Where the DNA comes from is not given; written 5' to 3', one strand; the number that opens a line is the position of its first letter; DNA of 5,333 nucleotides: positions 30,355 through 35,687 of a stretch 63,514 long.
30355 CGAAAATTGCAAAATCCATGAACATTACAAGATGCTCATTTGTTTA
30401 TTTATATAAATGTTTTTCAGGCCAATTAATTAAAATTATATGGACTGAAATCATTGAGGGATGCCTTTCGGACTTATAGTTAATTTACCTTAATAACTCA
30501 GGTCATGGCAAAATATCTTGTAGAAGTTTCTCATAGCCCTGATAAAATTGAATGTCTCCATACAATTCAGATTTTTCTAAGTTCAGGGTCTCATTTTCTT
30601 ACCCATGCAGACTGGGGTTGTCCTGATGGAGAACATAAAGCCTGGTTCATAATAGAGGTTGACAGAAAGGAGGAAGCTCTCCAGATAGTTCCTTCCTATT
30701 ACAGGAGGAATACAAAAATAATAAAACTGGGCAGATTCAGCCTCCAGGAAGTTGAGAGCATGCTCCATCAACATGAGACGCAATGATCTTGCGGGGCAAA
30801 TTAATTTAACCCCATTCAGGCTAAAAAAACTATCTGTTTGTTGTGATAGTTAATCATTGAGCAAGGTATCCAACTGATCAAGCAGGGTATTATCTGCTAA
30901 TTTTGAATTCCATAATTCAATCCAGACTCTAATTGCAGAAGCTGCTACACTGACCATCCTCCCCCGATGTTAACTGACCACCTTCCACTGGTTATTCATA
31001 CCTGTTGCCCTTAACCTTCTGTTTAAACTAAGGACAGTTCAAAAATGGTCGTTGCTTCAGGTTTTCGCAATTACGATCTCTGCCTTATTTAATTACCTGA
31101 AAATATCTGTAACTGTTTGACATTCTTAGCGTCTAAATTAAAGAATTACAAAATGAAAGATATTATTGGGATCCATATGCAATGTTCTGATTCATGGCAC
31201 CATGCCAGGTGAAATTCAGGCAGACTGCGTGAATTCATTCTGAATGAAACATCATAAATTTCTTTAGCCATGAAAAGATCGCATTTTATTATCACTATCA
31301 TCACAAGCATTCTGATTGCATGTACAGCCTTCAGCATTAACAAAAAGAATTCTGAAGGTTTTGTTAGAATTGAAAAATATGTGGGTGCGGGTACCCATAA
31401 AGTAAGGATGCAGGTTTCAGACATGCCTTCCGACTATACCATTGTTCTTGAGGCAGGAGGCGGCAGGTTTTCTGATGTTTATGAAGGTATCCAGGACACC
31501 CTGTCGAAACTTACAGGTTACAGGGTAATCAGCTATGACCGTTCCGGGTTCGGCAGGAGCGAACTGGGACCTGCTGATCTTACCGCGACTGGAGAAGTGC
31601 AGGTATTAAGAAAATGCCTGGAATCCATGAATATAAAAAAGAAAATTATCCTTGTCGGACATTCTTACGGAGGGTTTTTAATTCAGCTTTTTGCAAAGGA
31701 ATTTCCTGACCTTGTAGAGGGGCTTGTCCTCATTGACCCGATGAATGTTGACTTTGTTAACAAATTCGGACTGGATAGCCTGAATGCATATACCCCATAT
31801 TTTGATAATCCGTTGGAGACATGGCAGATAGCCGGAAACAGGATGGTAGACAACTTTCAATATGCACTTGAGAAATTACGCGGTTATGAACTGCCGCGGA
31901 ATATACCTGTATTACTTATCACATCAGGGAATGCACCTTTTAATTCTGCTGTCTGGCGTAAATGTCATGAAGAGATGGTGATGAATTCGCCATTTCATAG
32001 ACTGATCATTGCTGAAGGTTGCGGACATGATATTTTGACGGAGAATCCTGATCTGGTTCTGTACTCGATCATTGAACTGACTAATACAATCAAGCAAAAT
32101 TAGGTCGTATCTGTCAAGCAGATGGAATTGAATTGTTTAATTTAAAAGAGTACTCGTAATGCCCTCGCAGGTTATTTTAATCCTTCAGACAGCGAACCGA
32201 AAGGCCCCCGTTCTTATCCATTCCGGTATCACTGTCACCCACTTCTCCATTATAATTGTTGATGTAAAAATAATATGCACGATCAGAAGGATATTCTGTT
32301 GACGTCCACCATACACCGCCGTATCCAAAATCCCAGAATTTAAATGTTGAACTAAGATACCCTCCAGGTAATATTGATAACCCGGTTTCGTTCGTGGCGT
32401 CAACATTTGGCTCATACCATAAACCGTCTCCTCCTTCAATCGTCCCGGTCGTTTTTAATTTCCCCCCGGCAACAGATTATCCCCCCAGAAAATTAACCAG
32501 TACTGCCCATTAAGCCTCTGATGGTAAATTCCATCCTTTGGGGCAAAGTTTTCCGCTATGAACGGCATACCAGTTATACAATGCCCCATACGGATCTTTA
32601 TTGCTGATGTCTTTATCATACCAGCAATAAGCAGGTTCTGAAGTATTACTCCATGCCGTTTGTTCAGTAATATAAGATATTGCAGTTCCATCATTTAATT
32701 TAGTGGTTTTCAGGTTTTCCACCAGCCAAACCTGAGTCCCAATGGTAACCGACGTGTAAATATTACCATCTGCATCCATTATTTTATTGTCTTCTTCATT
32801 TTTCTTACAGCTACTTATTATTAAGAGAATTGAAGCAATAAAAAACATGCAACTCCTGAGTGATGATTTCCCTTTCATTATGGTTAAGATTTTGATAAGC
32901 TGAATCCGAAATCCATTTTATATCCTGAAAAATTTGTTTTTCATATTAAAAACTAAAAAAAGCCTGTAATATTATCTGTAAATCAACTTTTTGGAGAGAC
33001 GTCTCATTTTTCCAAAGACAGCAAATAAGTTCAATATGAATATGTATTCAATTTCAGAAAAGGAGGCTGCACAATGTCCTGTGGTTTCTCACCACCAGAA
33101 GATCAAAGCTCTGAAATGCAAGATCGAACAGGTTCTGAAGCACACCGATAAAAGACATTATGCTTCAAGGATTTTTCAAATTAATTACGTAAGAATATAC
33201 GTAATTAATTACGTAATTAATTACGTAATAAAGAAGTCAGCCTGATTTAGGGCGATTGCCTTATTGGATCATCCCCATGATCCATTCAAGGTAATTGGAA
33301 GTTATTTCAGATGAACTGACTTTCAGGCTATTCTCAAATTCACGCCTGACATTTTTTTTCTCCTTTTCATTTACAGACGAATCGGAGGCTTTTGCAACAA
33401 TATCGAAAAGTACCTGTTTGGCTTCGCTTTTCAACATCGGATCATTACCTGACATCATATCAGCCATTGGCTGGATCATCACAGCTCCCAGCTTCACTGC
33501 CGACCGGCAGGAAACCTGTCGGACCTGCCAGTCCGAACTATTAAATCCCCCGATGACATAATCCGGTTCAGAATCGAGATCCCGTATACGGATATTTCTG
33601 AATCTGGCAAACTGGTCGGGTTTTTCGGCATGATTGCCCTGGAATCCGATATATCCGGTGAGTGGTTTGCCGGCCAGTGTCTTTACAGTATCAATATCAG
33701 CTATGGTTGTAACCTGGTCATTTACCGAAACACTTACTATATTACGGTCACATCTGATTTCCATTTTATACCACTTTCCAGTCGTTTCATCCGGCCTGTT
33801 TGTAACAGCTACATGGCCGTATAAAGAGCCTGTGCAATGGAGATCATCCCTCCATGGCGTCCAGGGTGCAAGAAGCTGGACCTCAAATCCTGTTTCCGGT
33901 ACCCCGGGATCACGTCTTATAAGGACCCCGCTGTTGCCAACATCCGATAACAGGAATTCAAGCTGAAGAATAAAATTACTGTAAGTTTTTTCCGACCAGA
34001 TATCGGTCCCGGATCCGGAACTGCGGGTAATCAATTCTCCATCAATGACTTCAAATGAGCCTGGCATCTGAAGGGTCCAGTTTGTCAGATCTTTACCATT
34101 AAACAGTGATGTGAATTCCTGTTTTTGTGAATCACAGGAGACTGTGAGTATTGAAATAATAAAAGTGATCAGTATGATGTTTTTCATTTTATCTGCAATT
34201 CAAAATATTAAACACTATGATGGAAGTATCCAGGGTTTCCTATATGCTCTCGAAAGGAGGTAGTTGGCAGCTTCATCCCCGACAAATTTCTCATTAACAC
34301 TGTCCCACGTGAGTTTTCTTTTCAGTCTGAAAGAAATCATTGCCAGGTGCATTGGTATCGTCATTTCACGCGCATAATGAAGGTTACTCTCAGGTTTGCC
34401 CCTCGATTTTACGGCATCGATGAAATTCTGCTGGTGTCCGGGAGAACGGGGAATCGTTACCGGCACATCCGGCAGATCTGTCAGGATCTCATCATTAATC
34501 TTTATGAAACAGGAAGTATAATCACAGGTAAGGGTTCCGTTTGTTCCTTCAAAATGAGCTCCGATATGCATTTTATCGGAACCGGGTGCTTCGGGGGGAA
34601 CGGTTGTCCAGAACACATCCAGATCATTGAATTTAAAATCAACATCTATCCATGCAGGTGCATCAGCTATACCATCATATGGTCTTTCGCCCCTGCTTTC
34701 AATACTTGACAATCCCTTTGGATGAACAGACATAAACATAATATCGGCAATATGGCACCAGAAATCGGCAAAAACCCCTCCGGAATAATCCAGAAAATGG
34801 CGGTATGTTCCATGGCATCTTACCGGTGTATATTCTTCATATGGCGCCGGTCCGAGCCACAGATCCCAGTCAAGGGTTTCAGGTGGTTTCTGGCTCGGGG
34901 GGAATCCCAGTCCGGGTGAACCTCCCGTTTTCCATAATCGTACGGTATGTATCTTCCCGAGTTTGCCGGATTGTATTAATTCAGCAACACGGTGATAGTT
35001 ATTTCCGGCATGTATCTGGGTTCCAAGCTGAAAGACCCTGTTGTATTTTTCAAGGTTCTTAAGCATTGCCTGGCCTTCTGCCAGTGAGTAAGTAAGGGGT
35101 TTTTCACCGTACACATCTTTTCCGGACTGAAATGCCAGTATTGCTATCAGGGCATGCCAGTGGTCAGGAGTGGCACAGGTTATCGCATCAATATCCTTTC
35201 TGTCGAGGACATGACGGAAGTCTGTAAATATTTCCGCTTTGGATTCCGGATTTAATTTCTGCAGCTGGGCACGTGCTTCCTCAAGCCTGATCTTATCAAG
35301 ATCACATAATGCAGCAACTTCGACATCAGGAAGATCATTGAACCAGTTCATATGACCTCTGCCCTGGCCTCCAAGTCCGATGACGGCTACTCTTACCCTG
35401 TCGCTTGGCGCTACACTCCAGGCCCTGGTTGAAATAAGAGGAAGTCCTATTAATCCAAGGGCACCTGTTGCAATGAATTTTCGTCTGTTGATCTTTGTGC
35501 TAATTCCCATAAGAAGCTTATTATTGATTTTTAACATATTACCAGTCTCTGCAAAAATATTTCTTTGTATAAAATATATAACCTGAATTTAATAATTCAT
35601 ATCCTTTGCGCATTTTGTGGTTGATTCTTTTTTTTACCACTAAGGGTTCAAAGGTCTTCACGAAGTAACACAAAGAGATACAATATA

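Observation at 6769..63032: Nine copies of an extended promoter-like motif with a conserved spacer, all on the + strand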

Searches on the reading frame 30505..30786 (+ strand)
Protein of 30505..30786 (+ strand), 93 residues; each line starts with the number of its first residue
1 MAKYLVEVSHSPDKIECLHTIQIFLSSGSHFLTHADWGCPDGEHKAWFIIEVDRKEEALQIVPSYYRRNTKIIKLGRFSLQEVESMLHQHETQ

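Call 10: search_protein_families(library=pfam, proteins=[window:30505-30786:+], max_evalue=0.01)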
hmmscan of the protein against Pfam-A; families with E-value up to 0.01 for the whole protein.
window:30505-30786:+ (93 aa): 0 families

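Call 67: search_protein_families(library=pfam, proteins=[window:30505-30786:+], max_evalue=1)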
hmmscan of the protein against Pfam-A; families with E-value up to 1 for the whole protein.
window:30505-30786:+ (93 aa): 1 family
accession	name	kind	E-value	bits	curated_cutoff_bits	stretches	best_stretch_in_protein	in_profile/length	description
PF02571.20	CbiJ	-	0.22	11.5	28.6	1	18-92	116-184/234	Precorrin-6x reductase CbiJ/CobK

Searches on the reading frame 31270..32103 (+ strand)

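Call 23: search_protein_families(library=pfam, proteins=[window:31270-32103:+], max_evalue=0.0001)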
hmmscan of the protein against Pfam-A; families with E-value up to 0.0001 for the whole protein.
window:31270-32103:+ (277 aa): 4 families
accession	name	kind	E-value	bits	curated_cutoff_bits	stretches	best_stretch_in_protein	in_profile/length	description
PF00561.26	Abhydrolase_1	-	2.8e-17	63.6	25.8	1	57-162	2-103/245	alpha/beta hydrolase fold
PF12697.13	Abhydrolase_6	-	2.1e-16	61.7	26.3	1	62-263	5-214/217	Alpha/beta hydrolase family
PF12146.15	Hydrolase_4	-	1.7e-11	44.3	27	1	57-158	6-110/239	Serine aminopeptidase, S33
PF03096.20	Ndr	-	5.4e-07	29.1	23.3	0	113-158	89-133/283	Ndr family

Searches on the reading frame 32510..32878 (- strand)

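Call 23: search_protein_families(library=pfam, proteins=[window:32510-32878:-], max_evalue=0.0001)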
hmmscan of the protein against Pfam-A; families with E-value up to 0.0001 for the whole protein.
window:32510-32878:- (122 aa): 1 family
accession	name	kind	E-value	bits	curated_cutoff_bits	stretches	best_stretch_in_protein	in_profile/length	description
PF09603.15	Fib_succ_major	-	3.1e-19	70.4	33.9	1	44-121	1-75/187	Fibrobacter succinogenes major domain (Fib_succ_major)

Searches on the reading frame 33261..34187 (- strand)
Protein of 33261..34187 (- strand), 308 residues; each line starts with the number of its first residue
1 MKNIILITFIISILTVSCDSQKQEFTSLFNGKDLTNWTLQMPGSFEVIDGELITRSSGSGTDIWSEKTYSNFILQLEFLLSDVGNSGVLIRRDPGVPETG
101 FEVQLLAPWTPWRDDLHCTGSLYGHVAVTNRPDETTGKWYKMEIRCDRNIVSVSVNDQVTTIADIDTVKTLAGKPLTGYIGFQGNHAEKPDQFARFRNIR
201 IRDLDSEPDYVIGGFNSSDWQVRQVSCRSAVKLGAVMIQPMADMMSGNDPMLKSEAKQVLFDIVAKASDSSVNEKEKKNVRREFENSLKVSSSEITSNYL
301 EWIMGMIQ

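Call 23: search_protein_families(library=pfam, proteins=[window:33261-34187:-], max_evalue=0.0001)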
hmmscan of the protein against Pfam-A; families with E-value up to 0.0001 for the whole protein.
window:33261-34187:- (308 aa): 1 family
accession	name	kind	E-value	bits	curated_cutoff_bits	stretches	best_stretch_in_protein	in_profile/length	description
PF06439.18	3keto-disac_hyd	-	9.2e-34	117.6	26.8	1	24-202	1-187/187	3-keto-disaccharide hydrolase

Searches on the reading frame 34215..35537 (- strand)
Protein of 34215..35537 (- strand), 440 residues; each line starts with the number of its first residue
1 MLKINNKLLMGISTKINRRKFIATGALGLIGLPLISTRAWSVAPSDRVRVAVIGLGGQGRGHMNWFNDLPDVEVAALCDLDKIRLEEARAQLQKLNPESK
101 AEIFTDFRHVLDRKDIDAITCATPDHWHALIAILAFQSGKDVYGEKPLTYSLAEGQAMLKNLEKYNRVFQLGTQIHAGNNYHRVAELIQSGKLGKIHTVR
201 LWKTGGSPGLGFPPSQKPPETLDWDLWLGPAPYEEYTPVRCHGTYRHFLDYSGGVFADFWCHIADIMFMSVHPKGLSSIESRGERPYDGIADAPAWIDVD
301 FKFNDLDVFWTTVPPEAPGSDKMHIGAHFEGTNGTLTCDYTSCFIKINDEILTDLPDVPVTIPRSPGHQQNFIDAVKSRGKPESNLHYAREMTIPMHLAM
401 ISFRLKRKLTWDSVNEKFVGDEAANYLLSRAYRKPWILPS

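Call 23: search_protein_families(library=pfam, proteins=[window:34215-35537:-], max_evalue=0.0001)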
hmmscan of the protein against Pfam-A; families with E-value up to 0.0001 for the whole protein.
window:34215-35537:- (440 aa): 2 families
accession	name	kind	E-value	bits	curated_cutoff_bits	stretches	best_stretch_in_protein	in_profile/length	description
PF19051.5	GFO_IDH_MocA_C2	-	2.1e-25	90.2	23.3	1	214-436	44-252/254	Oxidoreductase family, C-terminal alpha/beta domain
PF01408.29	GFO_IDH_MocA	-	9.7e-19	68.7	24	1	48-172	1-119/120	Oxidoreductase family, NAD-binding Rossmann fold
